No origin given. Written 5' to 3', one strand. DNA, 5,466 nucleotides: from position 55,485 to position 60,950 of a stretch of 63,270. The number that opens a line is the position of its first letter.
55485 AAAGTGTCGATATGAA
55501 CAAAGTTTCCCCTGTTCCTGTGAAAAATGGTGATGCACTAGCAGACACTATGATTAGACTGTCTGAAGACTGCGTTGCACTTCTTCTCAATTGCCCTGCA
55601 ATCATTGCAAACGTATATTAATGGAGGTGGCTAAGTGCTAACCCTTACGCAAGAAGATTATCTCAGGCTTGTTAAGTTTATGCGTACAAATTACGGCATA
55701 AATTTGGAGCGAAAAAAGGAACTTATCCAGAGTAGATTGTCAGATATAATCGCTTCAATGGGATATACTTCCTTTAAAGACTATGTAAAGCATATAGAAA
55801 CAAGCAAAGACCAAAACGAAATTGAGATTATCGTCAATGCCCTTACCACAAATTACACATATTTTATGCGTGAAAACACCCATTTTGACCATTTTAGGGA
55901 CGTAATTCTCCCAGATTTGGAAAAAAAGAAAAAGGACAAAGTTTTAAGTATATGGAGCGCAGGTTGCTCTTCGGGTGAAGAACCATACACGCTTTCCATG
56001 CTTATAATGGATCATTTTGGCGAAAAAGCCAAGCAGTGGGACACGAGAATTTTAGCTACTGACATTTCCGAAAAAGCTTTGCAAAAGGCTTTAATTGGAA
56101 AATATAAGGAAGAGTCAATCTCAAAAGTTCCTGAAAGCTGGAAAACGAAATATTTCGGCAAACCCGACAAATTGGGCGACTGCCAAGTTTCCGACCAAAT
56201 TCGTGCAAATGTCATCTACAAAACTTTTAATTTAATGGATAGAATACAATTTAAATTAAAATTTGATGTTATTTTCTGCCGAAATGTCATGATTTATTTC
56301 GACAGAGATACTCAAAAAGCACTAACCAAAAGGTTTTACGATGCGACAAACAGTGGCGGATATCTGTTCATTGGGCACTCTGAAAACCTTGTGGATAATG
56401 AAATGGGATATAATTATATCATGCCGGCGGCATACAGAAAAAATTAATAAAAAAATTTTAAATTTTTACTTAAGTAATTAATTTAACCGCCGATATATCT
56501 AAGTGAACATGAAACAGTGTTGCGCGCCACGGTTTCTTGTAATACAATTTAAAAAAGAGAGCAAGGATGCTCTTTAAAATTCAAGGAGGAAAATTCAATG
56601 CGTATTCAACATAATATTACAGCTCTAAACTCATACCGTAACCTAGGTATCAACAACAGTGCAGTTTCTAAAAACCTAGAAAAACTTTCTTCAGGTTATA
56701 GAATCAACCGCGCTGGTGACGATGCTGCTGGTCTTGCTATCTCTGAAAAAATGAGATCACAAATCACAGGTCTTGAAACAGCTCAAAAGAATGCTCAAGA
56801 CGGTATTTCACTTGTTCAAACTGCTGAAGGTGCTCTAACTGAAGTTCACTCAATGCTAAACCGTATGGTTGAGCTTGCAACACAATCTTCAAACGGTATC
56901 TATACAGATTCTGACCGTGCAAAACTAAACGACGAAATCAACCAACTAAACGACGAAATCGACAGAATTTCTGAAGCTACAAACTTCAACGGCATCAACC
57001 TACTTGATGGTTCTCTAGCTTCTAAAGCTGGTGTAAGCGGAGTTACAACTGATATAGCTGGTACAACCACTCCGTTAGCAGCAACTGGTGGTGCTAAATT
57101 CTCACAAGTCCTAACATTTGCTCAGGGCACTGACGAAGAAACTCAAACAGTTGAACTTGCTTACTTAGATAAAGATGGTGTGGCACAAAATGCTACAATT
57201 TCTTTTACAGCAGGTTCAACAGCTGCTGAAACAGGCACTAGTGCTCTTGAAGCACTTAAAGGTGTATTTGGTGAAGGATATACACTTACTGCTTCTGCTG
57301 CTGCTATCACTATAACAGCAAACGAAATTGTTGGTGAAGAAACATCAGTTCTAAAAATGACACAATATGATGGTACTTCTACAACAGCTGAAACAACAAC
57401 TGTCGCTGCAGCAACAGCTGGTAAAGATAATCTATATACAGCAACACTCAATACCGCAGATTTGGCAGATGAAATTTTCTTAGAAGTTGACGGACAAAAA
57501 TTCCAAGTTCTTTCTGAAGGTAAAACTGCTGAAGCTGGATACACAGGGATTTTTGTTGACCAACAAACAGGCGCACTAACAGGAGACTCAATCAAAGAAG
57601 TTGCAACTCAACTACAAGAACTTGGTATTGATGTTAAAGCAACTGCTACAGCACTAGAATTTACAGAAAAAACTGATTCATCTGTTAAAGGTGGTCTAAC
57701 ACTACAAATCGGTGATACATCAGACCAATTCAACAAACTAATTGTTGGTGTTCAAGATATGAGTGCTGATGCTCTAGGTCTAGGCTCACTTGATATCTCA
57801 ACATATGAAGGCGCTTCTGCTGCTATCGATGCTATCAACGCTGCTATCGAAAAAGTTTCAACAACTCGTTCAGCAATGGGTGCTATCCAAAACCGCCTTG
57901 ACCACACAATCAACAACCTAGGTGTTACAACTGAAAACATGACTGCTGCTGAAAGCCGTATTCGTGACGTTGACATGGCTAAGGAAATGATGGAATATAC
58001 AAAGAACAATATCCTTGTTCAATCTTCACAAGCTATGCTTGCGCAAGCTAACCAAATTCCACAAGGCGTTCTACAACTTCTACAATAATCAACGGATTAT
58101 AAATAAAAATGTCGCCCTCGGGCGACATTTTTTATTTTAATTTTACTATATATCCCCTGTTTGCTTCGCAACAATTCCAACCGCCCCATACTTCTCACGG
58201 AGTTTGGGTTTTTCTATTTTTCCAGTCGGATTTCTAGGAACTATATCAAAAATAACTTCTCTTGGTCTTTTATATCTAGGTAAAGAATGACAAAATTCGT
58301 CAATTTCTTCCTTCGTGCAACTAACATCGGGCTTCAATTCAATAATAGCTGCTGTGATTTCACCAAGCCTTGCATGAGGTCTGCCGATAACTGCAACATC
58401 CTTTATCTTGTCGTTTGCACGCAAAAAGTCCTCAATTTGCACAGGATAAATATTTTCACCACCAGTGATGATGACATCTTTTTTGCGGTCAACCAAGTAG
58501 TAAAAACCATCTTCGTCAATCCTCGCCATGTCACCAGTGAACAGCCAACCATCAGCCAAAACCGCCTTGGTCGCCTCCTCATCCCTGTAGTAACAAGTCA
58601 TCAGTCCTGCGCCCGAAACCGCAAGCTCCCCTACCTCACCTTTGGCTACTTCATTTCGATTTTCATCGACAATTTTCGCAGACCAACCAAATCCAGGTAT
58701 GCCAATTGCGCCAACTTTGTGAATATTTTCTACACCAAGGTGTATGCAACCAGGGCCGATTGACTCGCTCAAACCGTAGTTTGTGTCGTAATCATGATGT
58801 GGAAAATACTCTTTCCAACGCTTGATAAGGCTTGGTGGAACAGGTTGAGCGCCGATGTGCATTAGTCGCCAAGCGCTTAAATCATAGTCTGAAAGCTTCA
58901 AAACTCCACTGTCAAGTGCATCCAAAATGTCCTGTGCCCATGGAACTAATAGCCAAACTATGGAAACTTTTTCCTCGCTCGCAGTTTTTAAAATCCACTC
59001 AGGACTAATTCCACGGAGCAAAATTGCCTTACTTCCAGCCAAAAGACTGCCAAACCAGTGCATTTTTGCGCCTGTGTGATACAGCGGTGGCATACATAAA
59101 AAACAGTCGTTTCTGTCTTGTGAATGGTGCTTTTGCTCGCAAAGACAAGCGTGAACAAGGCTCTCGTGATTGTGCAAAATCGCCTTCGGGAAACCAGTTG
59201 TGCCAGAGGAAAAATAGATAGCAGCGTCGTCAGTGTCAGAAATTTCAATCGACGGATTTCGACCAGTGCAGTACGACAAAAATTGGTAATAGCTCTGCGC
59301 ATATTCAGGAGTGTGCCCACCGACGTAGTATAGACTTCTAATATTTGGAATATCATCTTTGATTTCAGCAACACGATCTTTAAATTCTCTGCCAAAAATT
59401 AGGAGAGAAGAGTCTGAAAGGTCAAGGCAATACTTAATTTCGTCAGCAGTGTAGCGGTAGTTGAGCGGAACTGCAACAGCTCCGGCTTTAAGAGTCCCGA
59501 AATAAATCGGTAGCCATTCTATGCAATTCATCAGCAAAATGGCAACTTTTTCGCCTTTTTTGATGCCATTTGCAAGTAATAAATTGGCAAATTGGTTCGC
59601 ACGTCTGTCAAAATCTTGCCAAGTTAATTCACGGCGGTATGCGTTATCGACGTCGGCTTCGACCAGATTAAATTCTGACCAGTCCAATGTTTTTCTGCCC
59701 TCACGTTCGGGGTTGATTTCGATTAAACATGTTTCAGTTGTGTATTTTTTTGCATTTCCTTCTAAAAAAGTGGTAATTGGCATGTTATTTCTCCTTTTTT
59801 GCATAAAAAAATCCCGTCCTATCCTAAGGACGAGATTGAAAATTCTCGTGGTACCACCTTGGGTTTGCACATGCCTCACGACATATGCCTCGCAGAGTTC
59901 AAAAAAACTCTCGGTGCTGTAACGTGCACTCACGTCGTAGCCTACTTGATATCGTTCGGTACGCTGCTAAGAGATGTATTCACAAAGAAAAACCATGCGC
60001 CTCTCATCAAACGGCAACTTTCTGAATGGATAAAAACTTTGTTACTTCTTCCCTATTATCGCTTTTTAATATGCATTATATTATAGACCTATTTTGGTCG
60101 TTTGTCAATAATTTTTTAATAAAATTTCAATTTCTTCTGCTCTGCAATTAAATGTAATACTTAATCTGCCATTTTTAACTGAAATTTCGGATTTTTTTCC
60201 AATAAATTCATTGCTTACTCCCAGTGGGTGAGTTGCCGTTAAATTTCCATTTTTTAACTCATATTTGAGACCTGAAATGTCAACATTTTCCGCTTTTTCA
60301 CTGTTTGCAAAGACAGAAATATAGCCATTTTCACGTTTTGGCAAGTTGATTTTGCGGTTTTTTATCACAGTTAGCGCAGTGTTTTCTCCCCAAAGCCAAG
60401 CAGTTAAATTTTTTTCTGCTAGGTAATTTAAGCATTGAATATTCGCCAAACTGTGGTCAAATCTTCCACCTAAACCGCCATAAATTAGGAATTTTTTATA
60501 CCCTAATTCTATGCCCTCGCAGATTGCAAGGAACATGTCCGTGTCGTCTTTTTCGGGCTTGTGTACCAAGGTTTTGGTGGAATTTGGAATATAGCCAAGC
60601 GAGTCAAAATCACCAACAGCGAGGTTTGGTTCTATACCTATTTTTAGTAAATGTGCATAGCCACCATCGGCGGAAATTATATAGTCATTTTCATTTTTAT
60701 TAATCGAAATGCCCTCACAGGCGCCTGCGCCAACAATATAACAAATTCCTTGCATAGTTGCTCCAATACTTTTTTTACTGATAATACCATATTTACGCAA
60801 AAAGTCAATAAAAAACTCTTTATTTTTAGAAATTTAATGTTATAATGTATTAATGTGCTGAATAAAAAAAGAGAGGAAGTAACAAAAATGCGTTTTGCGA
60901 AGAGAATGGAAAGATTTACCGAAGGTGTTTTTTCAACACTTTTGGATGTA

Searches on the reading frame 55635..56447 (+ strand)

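Call 58: search_protein_families(library=pfam, proteins=[window:55635-56447:+], max_evalue=0.00001)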
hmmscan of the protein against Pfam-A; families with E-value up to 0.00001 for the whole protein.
window:55635-56447:+ (270 aa): 2 families
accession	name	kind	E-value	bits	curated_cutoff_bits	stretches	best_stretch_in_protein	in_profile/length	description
PF01739.24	CheR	-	4.1e-61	206.3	27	1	73-256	1-183/195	CheR methyltransferase, SAM binding domain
PF03705.20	CheR_N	-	1.2e-08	34.9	27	1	7-57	1-52/53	CheR methyltransferase, all-alpha domain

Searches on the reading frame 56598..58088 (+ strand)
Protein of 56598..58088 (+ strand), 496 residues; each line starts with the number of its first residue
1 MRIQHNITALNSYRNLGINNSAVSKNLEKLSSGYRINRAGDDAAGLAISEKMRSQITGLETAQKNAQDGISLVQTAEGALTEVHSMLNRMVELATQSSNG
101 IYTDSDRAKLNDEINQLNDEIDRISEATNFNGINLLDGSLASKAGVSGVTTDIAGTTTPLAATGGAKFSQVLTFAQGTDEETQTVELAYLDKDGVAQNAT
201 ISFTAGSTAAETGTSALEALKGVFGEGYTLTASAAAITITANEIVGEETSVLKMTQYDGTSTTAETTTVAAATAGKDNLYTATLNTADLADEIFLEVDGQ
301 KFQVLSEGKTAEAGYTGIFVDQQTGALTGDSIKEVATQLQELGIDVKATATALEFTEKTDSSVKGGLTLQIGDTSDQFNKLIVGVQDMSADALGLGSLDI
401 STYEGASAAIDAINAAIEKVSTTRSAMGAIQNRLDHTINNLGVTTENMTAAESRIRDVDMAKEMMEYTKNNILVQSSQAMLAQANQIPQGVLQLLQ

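Call 58: search_protein_families(library=pfam, proteins=[window:56598-58088:+], max_evalue=0.00001)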
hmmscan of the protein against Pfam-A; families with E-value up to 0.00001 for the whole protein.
window:56598-58088:+ (496 aa): 2 families
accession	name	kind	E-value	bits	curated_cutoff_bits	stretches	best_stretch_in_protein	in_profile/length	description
PF00669.25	Flagellin_N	-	1.8e-47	161.3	26.6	1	3-139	1-137/139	Bacterial flagellin N-terminal helical region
PF00700.27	Flagellin_C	-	2.8e-30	104.9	23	1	410-495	1-86/86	Bacterial flagellin C-terminal helical region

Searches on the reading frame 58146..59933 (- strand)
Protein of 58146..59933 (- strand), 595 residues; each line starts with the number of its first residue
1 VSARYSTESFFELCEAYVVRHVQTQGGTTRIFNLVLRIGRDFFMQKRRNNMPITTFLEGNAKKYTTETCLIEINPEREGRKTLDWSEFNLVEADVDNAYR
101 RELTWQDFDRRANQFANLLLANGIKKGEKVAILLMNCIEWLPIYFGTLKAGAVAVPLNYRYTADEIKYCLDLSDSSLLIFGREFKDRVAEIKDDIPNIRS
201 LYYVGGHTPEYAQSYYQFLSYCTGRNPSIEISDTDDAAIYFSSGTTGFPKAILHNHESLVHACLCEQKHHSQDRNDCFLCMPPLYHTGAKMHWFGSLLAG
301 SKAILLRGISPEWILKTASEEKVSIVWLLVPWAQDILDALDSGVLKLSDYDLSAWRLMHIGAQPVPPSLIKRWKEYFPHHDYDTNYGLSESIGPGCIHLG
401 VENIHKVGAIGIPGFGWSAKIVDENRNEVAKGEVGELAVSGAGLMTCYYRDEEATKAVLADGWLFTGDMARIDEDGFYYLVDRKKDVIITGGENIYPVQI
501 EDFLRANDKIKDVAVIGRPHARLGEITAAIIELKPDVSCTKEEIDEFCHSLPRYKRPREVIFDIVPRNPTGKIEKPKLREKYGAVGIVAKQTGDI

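Call 10: search_protein_families(library=pfam, proteins=[window:58146-59933:-], max_evalue=0.01)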
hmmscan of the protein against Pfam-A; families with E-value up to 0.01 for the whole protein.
window:58146-59933:- (595 aa): 3 families
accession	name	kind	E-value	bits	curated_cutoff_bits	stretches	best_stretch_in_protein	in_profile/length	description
PF00501.34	AMP-binding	-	2.5e-71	241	29.9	1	100-449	19-384/384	AMP-binding enzyme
PF13193.12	AMP-binding_C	-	7.4e-10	40.1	24.5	1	499-572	1-76/76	AMP-binding enzyme C-terminal domain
PF23562.2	AMP-binding_C_3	-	0.0089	16.8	20.8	0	487-525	4-43/124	AMP-binding enzyme C-terminal domain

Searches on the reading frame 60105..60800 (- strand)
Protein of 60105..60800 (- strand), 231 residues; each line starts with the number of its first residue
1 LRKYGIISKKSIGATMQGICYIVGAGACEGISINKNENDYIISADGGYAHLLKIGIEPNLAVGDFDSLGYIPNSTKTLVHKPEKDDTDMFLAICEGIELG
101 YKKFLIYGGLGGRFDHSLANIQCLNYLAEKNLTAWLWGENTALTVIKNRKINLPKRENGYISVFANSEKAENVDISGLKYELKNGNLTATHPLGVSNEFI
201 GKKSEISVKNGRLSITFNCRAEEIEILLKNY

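Call 10: search_protein_families(library=pfam, proteins=[window:60105-60800:-], max_evalue=0.01)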
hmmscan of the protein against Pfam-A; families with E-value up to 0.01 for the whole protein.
window:60105-60800:- (231 aa): 2 families
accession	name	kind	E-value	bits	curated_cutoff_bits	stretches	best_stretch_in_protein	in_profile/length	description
PF04263.21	TPK_catalytic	-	1.3e-21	77.1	30.7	1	36-135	6-112/113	Thiamin pyrophosphokinase, catalytic domain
PF04265.19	TPK_B1_binding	-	7e-13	48.5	22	1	151-212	4-66/67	Thiamin pyrophosphokinase, vitamin B1 binding domain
